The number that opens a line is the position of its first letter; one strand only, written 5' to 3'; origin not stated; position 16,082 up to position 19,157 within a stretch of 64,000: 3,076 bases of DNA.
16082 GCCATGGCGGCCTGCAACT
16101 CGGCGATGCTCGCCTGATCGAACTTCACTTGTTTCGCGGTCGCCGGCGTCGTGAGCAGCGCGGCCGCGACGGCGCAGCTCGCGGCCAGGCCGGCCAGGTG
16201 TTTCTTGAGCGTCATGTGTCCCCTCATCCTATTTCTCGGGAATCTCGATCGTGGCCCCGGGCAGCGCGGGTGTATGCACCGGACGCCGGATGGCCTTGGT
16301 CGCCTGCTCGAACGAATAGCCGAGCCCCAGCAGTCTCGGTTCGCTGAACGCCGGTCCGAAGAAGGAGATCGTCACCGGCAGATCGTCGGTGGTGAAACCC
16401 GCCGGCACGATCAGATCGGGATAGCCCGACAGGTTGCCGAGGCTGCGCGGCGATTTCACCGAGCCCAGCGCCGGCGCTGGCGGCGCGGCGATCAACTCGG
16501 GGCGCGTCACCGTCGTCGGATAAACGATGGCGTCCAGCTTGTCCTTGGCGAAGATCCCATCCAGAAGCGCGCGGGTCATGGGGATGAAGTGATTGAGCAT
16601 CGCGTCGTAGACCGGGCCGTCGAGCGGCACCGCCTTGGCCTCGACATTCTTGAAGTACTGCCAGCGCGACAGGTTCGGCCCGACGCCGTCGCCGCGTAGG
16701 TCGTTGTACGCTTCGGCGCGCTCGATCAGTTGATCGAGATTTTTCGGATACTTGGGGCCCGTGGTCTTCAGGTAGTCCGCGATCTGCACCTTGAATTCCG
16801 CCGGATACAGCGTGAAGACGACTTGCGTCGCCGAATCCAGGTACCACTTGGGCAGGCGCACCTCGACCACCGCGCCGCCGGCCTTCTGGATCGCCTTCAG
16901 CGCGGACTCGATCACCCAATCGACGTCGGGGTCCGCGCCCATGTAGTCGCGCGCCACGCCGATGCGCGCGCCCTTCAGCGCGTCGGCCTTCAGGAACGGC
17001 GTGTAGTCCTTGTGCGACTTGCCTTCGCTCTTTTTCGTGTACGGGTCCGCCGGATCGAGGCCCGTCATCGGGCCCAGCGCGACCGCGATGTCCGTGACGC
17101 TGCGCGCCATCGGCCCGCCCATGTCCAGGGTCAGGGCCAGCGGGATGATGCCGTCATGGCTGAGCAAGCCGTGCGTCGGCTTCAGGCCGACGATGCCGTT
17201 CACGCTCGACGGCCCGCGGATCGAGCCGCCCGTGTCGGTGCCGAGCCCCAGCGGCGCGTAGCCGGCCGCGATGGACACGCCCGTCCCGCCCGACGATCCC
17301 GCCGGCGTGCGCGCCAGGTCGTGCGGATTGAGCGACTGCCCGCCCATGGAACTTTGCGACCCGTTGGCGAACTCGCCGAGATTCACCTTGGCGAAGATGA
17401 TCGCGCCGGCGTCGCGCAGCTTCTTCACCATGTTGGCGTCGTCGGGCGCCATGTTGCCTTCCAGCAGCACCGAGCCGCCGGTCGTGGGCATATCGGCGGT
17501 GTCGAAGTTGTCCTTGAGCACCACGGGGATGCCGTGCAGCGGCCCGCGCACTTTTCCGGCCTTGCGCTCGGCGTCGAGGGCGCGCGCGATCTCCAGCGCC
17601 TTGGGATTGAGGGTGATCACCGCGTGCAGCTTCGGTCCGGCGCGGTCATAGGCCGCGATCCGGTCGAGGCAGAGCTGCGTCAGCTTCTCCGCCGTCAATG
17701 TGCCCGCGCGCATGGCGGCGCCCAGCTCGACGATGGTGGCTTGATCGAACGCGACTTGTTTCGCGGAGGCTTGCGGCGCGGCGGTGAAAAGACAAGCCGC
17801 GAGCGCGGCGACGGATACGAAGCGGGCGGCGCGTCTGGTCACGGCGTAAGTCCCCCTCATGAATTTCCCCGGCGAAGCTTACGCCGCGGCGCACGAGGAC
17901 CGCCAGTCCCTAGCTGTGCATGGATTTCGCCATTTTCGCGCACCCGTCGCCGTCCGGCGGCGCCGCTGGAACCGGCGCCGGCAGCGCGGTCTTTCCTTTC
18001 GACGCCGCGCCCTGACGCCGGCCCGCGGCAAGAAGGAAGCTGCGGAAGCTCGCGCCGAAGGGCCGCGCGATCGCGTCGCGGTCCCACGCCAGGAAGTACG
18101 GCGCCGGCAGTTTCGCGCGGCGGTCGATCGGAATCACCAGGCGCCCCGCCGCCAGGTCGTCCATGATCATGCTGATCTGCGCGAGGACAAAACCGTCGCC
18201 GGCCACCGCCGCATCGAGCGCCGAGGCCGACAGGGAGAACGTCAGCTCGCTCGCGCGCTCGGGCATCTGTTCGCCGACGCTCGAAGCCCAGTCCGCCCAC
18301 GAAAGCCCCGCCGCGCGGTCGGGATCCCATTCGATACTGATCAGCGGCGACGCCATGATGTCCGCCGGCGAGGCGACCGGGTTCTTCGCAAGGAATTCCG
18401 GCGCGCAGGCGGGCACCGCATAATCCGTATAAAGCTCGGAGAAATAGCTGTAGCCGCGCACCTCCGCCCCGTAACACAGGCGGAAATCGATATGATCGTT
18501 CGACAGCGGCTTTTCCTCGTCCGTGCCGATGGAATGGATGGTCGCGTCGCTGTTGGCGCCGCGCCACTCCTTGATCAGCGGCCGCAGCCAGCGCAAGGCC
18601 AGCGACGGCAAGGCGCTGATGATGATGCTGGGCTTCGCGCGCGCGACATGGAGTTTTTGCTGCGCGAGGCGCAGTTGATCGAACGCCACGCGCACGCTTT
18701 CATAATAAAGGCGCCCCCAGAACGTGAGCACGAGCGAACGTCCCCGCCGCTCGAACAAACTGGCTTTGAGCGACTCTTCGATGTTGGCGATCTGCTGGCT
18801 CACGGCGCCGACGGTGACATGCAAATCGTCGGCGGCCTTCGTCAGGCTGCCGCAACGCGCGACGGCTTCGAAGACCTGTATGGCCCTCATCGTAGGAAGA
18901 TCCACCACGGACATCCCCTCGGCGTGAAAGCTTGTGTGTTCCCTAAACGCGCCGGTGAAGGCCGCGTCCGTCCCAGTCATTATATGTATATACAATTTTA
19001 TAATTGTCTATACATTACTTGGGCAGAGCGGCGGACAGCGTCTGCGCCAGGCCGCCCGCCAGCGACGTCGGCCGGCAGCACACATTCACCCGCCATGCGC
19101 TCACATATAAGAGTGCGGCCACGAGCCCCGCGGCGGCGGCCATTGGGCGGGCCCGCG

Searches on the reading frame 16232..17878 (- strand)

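Call 54: search_protein_families(library=pfam, proteins=[window:16232-17878:-], max_evalue=0.00001)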
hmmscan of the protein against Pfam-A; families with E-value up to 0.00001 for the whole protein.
window:16232-17878:- (549 aa): 1 family
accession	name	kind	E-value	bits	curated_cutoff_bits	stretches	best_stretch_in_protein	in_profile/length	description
PF01425.27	Amidase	-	6.8e-99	332.3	27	1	66-517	2-445/445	Amidase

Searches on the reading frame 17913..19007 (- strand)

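Call 54: search_protein_families(library=pfam, proteins=[window:17913-19007:-], max_evalue=0.00001)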
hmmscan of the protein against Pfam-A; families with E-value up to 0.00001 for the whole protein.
window:17913-19007:- (365 aa): 2 families
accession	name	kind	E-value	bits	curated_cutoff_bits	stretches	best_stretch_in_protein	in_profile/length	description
PF00126.33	HTH_1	-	3.2e-19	69.1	26.6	1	41-96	2-57/60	Bacterial regulatory helix-turn-helix protein, lysR family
PF03466.25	LysR_substrate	-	2.5e-17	63.4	28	1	127-328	7-207/209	LysR substrate binding domain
